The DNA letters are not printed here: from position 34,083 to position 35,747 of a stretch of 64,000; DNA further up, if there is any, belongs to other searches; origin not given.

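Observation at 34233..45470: Eleven-gene, translationally coupled haem-biosynthesis supercluster carrying coproporphyrin-dependent-pathway markers in a diderm background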

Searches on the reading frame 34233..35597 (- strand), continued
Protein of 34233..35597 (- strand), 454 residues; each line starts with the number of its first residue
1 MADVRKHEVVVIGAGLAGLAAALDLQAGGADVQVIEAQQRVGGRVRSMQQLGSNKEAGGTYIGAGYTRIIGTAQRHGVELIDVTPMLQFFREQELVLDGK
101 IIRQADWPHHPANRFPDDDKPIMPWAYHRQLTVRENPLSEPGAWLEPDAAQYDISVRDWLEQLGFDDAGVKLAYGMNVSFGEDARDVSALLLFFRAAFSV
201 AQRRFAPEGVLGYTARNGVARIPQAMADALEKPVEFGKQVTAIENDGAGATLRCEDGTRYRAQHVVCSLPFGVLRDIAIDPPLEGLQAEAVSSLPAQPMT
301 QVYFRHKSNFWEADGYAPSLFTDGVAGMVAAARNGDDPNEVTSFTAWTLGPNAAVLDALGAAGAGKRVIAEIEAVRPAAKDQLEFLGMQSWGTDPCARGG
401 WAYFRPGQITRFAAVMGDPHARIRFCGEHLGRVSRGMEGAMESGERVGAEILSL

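Call 27: find_homologous_proteins(query=window:34233-35597:-)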
Query window:34233-35597:- (454 aa): 2525 proteins with E <= 0.001 among 8000 candidates; the best 120 are listed.
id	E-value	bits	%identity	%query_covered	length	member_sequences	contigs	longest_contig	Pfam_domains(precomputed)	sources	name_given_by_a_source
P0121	0.0e+0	1031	100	100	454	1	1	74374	PF01266.31,PF01593.31,PF13450.13,PF00890.31,PF07992.21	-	-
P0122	1.3e-269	912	87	100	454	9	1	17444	PF01266.31,PF01593.31,PF13450.13,PF00890.31,PF07992.21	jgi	jgi:monoamine oxidase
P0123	1.3e-232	790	77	100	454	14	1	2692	PF01266.31,PF01593.31,PF13450.13,PF00890.31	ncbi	-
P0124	2.0e-231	786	76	100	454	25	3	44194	PF01266.31,PF01593.31,PF13450.13,PF00890.31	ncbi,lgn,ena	-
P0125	9.2e-230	781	76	100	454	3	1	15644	PF01593.31,PF13450.13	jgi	-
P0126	4.9e-228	775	74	100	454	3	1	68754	PF01946.24,PF01266.31,PF01593.31,PF13450.13,PF00890.31,PF07992.21,PF13738.13,PF01494.26,PF12831.14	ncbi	ncbi:MAG: flavin monoamine oxidase family protein [Candidatus Rariloculaceae bacterium]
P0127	1.9e-222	757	74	100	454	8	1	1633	PF01593.31,PF13450.13,PF00890.31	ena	-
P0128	3.6e-222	756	74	100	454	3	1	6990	PF01593.31,PF13450.13,PF00890.31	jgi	-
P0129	2.8e-220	750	73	100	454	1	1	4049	PF01946.24,PF01266.31,PF01593.31,PF13450.13,PF00890.31,PF07992.21,PF01494.26,PF12831.14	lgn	-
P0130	2.4e-219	747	73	100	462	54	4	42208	PF01593.31,PF13450.13,PF00890.31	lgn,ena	-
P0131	1.2e-218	744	73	100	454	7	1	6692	PF01266.31,PF01593.31,PF13450.13,PF00890.31,PF13738.13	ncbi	-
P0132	2.2e-217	740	73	100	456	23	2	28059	PF01593.31,PF13450.13,PF00890.31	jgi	jgi:monoamine oxidase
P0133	2.1e-215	734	72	100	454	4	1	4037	PF01593.31,PF13450.13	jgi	-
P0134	3.7e-215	733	71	100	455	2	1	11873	PF01593.31,PF13450.13,PF00890.31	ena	-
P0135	2.5e-214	730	70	100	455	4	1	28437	PF01593.31,PF13450.13,PF00890.31,PF07992.21,PF13738.13,PF01494.26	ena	-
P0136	4.4e-214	729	72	98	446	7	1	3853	PF01266.31,PF01593.31,PF13450.13,PF00890.31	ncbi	-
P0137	1.5e-211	721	72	94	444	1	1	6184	PF01593.31,PF13450.13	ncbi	-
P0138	2.6e-210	717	70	100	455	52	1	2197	PF01593.31,PF13450.13,PF00890.31,PF01494.26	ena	-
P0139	6.2e-210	716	68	100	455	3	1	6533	PF01266.31,PF01593.31,PF13450.13,PF00890.31,PF01494.26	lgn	-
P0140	1.5e-209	714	69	100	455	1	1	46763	PF01266.31,PF01593.31,PF13450.13,PF00890.31,PF07992.21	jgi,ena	-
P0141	9.7e-209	712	69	100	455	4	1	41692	PF01266.31,PF01593.31,PF13450.13,PF00890.31,PF07992.21,PF01494.26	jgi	-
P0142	5.6e-205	699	67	100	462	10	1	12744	PF01266.31,PF01593.31,PF13450.13,PF00890.31,PF07992.21,PF03486.21,PF01134.29,PF12831.14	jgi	-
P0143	9.1e-205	699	69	100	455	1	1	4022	PF01593.31,PF13450.13,PF00890.31,PF07992.21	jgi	-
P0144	2.1e-204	697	68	100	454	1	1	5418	PF01593.31,PF13450.13,PF00890.31,PF01494.26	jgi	jgi:monoamine oxidase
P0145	3.8e-204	697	67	100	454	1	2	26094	PF01593.31,PF13450.13,PF00890.31,PF07992.21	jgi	-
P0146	1.2e-200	685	68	99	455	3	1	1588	PF01266.31,PF01593.31,PF13450.13,PF00890.31,PF07992.21,PF12831.14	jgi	jgi:monoamine oxidase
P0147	1.8e-200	684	70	96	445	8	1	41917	PF01593.31,PF13450.13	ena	-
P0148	4.2e-200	683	68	98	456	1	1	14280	PF01266.31,PF01593.31,PF13450.13,PF00890.31,PF07992.21,PF03486.21,PF01134.29,PF12831.14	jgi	-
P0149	7.4e-200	682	68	98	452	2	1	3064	PF01593.31,PF13450.13,PF00890.31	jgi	jgi:monoamine oxidase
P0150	3.0e-199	680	67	99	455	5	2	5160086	PF01266.31,PF01593.31,PF13450.13,PF00890.31,PF12831.14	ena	-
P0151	3.4e-199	680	67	100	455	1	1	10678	PF01266.31,PF01593.31,PF13450.13,PF00890.31,PF07992.21,PF12831.14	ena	-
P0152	6.2e-199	679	68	99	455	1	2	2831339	PF01266.31,PF01593.31,PF13450.13,PF00890.31,PF07992.21,PF12831.14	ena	-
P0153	9.3e-199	679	67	100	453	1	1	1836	PF01266.31,PF01593.31,PF13450.13,PF00890.31,PF07992.21,PF13738.13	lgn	-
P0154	2.6e-198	677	67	99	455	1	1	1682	PF01266.31,PF01593.31,PF13450.13,PF00890.31,PF07992.21,PF03486.21,PF12831.14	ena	-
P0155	4.6e-198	677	67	99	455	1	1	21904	PF01266.31,PF01593.31,PF13450.13,PF00890.31,PF12831.14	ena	-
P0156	4.9e-198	676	65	100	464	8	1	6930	PF01266.31,PF01593.31,PF13450.13,PF00890.31,PF07992.21,PF03486.21,PF01494.26,PF12831.14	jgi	jgi:monoamine oxidase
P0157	1.0e-197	675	68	98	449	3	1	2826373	PF01593.31,PF13450.13,PF00890.31,PF07992.21,PF01494.26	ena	-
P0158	2.9e-197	674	66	99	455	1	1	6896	PF01266.31,PF01593.31,PF13450.13,PF00890.31,PF12831.14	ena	-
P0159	6.2e-197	673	65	100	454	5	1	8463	PF01946.24,PF01266.31,PF01593.31,PF13450.13,PF00890.31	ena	-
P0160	7.3e-197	673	66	100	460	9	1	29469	PF01266.31,PF01593.31,PF13450.13,PF00890.31,PF07992.21,PF13454.13,PF12831.14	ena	-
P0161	2.6e-196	671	65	100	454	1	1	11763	PF01266.31,PF01593.31,PF13450.13,PF00890.31,PF07992.21,PF13738.13,PF03486.21,PF01494.26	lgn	-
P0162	3.7e-196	670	65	99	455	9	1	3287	PF01266.31,PF01593.31,PF13450.13,PF00890.31,PF07992.21,PF12831.14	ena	-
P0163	4.3e-196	670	65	99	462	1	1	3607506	PF01266.31,PF01593.31,PF13450.13,PF00890.31,PF07992.21,PF03486.21,PF12831.14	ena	-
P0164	4.5e-196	670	66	99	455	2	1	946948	PF01266.31,PF01593.31,PF13450.13,PF00890.31,PF07992.21,PF00070.34,PF12831.14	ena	-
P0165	6.3e-196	669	66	99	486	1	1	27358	PF01266.31,PF01593.31,PF13450.13,PF00890.31,PF07992.21,PF12831.14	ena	-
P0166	8.0e-196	669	66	98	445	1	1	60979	PF01266.31,PF01593.31,PF13450.13,PF13454.13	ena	-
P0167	2.2e-195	668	66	99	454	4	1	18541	PF01266.31,PF01593.31,PF13450.13,PF00890.31,PF07992.21,PF03486.21,PF01134.29,PF01494.26,PF12831.14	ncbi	-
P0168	3.0e-195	667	66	99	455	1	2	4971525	PF01266.31,PF01593.31,PF13450.13,PF00890.31,PF07992.21,PF03486.21,PF12831.14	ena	-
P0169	6.9e-195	666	65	98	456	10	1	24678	PF01266.31,PF01593.31,PF13450.13,PF00890.31,PF07992.21,PF03486.21,PF01494.26,PF12831.14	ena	-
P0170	7.1e-195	666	66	99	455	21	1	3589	PF01266.31,PF01593.31,PF13450.13,PF00890.31,PF07992.21,PF03486.21,PF12831.14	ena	-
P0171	2.0e-194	665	65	99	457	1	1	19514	PF01266.31,PF01593.31,PF13450.13,PF00890.31,PF07992.21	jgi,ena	-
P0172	4.8e-194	663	66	99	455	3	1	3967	PF01266.31,PF01593.31,PF13450.13,PF00890.31,PF07992.21,PF03486.21,PF12831.14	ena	-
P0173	6.2e-194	663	63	100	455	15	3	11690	PF01266.31,PF01593.31,PF13450.13,PF00890.31,PF07992.21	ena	-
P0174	1.1e-193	662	65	98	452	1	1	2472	PF01266.31,PF01593.31,PF13450.13,PF00890.31,PF07992.21,PF03486.21,PF01494.26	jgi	jgi:monoamine oxidase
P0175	1.3e-193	662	67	99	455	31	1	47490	PF01266.31,PF01593.31,PF13450.13,PF00890.31,PF07992.21,PF12831.14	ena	-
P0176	1.4e-193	662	64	100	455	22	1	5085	PF01266.31,PF01593.31,PF13450.13,PF00890.31,PF01494.26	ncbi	-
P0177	2.1e-193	661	66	99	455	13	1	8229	PF01266.31,PF01593.31,PF13450.13,PF00890.31,PF07992.21,PF12831.14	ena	-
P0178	3.5e-193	660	64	99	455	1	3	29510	PF01946.24,PF01266.31,PF01593.31,PF13450.13,PF00890.31,PF07992.21,PF03486.21,PF01494.26,PF12831.14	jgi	-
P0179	7.1e-193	659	65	98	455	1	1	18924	PF01266.31,PF01593.31,PF13450.13,PF00890.31,PF13738.13,PF12831.14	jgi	-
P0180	2.0e-192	658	67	99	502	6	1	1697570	PF01266.31,PF01593.31,PF13450.13,PF00890.31,PF12831.14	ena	-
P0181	2.2e-192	658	65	100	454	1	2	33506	PF01946.24,PF01266.31,PF01593.31,PF13450.13,PF00890.31,PF07992.21,PF01494.26,PF12831.14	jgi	jgi:monoamine oxidase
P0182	2.5e-192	658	63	100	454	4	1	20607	PF01266.31,PF01593.31,PF13450.13,PF00890.31,PF07992.21,PF13738.13,PF03486.21,PF01494.26,PF12831.14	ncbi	-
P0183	3.9e-192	657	65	100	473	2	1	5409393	PF01266.31,PF01593.31,PF13450.13,PF00890.31,PF03486.21,PF12831.14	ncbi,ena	-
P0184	6.5e-192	656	66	96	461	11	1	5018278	PF01266.31,PF01593.31,PF13450.13,PF00890.31,PF12831.14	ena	-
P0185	1.3e-191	655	60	100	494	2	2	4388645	PF01266.31,PF01593.31,PF13450.13,PF00890.31,PF13738.13,PF03486.21,PF01494.26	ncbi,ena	-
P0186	1.4e-191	655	62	100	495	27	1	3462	PF01266.31,PF01593.31,PF13450.13,PF00890.31,PF07992.21,PF01494.26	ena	-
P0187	2.9e-191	654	63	100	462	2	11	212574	PF01266.31,PF01593.31,PF13450.13,PF00890.31,PF07992.21,PF03486.21,PF05834.19,PF01494.26,PF12831.14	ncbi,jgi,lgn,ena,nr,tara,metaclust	ncbi:MAG: hypothetical protein CMM56_10355 [Rhodospirillaceae bacterium]|nr:hypothetical protein [Rh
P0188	3.4e-191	654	64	99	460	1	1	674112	PF01266.31,PF01593.31,PF13450.13,PF00890.31,PF01494.26,PF12831.14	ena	-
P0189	4.9e-191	653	66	100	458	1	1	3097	PF01946.24,PF01266.31,PF01593.31,PF13450.13,PF00890.31,PF07992.21,PF03486.21,PF01494.26,PF12831.14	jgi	jgi:monoamine oxidase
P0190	1.2e-190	652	63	100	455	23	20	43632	PF01593.31,PF13450.13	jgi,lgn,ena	jgi:monoamine oxidase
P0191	1.8e-190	651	66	99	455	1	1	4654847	PF01266.31,PF01593.31,PF13450.13,PF00890.31,PF07992.21,PF12831.14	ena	-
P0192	2.0e-190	651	61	100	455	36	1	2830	PF01266.31,PF01593.31,PF13450.13,PF00890.31,PF07992.21,PF12831.14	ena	-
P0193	1.2e-189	649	65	99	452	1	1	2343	PF01266.31,PF01593.31,PF13450.13,PF00890.31,PF07992.21,PF05834.19,PF01494.26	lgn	-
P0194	1.8e-189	648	64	100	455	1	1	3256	PF01946.24,PF01266.31,PF01593.31,PF13450.13,PF00890.31,PF07992.21,PF03486.21,PF01494.26,PF12831.14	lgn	-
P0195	1.8e-189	648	65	99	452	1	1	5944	PF01266.31,PF01593.31,PF13450.13,PF00890.31,PF07992.21,PF05834.19,PF01494.26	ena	-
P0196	1.9e-189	648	65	99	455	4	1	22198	PF01266.31,PF01593.31,PF13450.13,PF00890.31,PF03486.21,PF12831.14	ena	-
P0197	2.9e-189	647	61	100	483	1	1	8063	PF01266.31,PF01593.31,PF13450.13,PF00890.31,PF07992.21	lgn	-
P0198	3.9e-189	647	63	100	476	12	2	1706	PF01266.31,PF01593.31,PF13450.13,PF00890.31,PF07992.21,PF01494.26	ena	-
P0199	4.6e-189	647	66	99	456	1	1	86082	PF01266.31,PF01593.31,PF13450.13,PF00890.31,PF07992.21,PF03486.21,PF12831.14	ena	-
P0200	6.7e-189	646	66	99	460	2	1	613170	PF01266.31,PF01593.31,PF13450.13,PF00890.31,PF07992.21,PF03486.21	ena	-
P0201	2.0e-188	645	62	100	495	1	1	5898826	PF01593.31,PF13450.13,PF00890.31,PF07992.21,PF01494.26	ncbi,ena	-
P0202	2.6e-188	644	63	100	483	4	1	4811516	PF01266.31,PF01593.31,PF13450.13,PF00890.31,PF07992.21,PF13738.13,PF01494.26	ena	-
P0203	2.8e-188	644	63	100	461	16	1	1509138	PF01266.31,PF01593.31,PF13450.13,PF00890.31,PF07992.21,PF01494.26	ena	-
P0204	5.3e-188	643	65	99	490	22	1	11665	PF01266.31,PF01593.31,PF13450.13,PF00890.31,PF07992.21,PF03486.21,PF12831.14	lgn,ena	-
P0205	1.3e-187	642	64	99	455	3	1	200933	PF01266.31,PF01593.31,PF13450.13,PF00890.31,PF07992.21,PF12831.14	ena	-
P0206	1.6e-187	642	61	100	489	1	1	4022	PF01266.31,PF01593.31,PF13450.13,PF00890.31,PF01494.26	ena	-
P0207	1.7e-187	642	65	98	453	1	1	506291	PF01266.31,PF01593.31,PF13450.13,PF00890.31,PF07992.21,PF03486.21,PF12831.14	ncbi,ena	-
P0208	2.1e-187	641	64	99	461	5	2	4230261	PF01593.31,PF13450.13,PF00890.31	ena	-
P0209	4.2e-187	640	65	99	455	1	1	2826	PF01266.31,PF01593.31,PF13450.13,PF00890.31,PF07992.21,PF03486.21,PF12831.14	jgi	jgi:monoamine oxidase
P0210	5.4e-187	640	64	99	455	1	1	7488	PF01266.31,PF01593.31,PF13450.13,PF00890.31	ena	-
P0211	6.5e-187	640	64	100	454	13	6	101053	PF01593.31,PF13450.13,PF00890.31,PF01494.26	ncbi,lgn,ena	ncbi:MAG TPA: NAD(P)/FAD-dependent oxidoreductase [Gammaproteobacteria bacterium]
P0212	1.2e-186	639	65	94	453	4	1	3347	PF01266.31,PF01593.31,PF13450.13,PF00890.31,PF12831.14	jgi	-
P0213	1.2e-186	639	63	100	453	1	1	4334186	PF01266.31,PF01593.31,PF13450.13,PF00890.31,PF07992.21,PF03486.21,PF12831.14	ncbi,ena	-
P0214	2.0e-186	638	64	98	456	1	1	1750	PF01266.31,PF01593.31,PF13450.13,PF00890.31,PF07992.21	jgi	jgi:monoamine oxidase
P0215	2.0e-186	638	64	99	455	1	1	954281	PF01266.31,PF01593.31,PF13450.13,PF00890.31,PF07992.21,PF03486.21,PF12831.14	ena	-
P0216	3.5e-186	637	63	100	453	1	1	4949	PF01266.31,PF01593.31,PF13450.13,PF00890.31,PF07992.21,PF03486.21,PF12831.14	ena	-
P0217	3.8e-186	637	64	98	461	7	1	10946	PF01266.31,PF01593.31,PF13450.13,PF00890.31,PF07992.21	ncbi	-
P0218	9.0e-186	636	62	100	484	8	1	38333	PF01266.31,PF01593.31,PF13450.13,PF00890.31,PF07992.21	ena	-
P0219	9.8e-186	636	64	100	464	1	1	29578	PF01266.31,PF01593.31,PF13450.13,PF00890.31,PF07992.21,PF03486.21,PF12831.14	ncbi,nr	ncbi:MAG TPA: NAD(P)/FAD-dependent oxidoreductase [Gammaproteobacteria bacterium]|nr:NAD(P)/FAD-depe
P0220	9.9e-186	636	62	100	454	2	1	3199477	PF01266.31,PF01593.31,PF13450.13,PF00890.31,PF07992.21,PF12831.14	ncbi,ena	-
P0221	1.2e-185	636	64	98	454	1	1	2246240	PF01266.31,PF01593.31,PF13450.13,PF00890.31,PF07992.21,PF03486.21,PF12831.14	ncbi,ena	-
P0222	1.4e-185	635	65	99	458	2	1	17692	PF01266.31,PF01593.31,PF13450.13,PF00890.31,PF07992.21,PF03486.21,PF12831.14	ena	-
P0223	1.8e-185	635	62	100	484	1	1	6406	PF01266.31,PF01593.31,PF13450.13,PF00890.31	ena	-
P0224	2.1e-185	635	63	98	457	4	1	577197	PF01266.31,PF01593.31,PF13450.13,PF00890.31,PF07992.21,PF03486.21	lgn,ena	-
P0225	3.9e-185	634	63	98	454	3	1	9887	PF01266.31,PF01593.31,PF13450.13,PF00890.31,PF07992.21,PF03486.21,PF12831.14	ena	-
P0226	4.2e-185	634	61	100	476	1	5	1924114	PF01593.31,PF13450.13,PF00890.31,PF01494.26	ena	-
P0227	4.4e-185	634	62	98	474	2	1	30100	PF01593.31,PF13450.13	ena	-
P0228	4.5e-185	634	63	98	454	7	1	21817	PF01593.31,PF13450.13,PF00890.31,PF07992.21,PF03486.21,PF12831.14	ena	-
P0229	6.5e-185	633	61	100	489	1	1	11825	PF01593.31,PF13450.13,PF00890.31,PF07992.21,PF01494.26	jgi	-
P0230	1.1e-184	632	61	100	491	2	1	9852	PF01593.31,PF13450.13,PF00890.31,PF07992.21,PF01494.26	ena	-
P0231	2.1e-184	631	63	99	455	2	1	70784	PF01946.24,PF01266.31,PF01593.31,PF13450.13,PF00890.31,PF07992.21,PF01494.26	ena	-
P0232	2.3e-184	631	64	98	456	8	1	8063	PF01946.24,PF01266.31,PF01593.31,PF13450.13,PF00890.31,PF07992.21,PF03486.21,PF12831.14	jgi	jgi:monoamine oxidase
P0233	3.1e-184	631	63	98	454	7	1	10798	PF01266.31,PF01593.31,PF13450.13,PF00890.31,PF07992.21,PF03486.21,PF12831.14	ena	-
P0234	3.5e-184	631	61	99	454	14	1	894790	PF01266.31,PF01593.31,PF13450.13,PF00890.31,PF07992.21,PF12831.14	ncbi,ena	-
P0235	4.0e-184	631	62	100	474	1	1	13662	PF01593.31,PF13450.13,PF00890.31,PF07992.21,PF01494.26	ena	-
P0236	4.0e-184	631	62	100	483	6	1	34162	PF01266.31,PF01593.31,PF13450.13,PF00890.31,PF07992.21,PF13738.13,PF03486.21,PF01494.26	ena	-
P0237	7.8e-184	630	63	100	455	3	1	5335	PF01946.24,PF01266.31,PF01593.31,PF13450.13,PF00890.31,PF07992.21,PF03486.21,PF12831.14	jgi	jgi:monoamine oxidase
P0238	9.3e-184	629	63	100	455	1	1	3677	PF01266.31,PF01593.31,PF13450.13,PF00890.31,PF07992.21,PF03486.21,PF01494.26,PF12831.14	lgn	-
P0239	9.9e-184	629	65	98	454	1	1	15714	PF01266.31,PF01593.31,PF13450.13,PF00890.31,PF07992.21,PF03486.21,PF12831.14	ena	-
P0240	1.2e-183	629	62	98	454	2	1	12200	PF01266.31,PF01593.31,PF13450.13,PF00890.31,PF07992.21,PF03486.21,PF12831.14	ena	-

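Call 57: predict_structure(alignment_id=A3)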
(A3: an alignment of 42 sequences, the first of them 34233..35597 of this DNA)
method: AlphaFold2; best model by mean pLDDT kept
length: 454 residues; sequences in the alignment: 42
mean_pLDDT: 92.1   pTM: 0.91
mean pLDDT of the five models: 92.1, 91.5, 90.9, 90.1, 87.5
residues with pLDDT >= 90: 380; 70-90: 53; 50-70: 11; < 50: 10
segments of 3 or more residues with pLDDT < 50: 49-58
pLDDT, mean of each block of 10 residues (from residue 1): 86 98 98 97 74 48 92 95 76 90 96 95 93 96 95 98 96 91 96 96 92 86 97 98 94 97 97 94 96 93 93 94 94 79 90 95 97 96 94 90 94 93 94 93 98 96
secondary structure, 60 per line:
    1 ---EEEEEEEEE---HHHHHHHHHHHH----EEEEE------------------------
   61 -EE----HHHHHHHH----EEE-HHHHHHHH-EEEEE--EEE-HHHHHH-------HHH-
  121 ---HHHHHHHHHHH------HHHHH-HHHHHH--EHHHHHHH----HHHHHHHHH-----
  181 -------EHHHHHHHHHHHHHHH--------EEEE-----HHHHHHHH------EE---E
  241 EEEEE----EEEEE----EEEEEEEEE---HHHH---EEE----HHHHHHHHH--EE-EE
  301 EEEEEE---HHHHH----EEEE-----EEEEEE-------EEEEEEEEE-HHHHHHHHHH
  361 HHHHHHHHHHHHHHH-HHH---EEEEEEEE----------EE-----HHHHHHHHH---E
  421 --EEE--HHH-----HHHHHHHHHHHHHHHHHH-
elements in order: E4-12 H16-27 E32-36 H68-75 E80-82 H84-91 E93-97 E100-102 H104-109 H124-134 H141-145 H147-152 H156-162 H167-175 H189-203 E212-215 H221-228 E240-245 E250-254 E259-267 H271-274 E278-280 H285-293 E299-306 H310-314 E319-322 E328-333 E341-349 H351-375 E383-390 H408-416 E423-425 H436-453
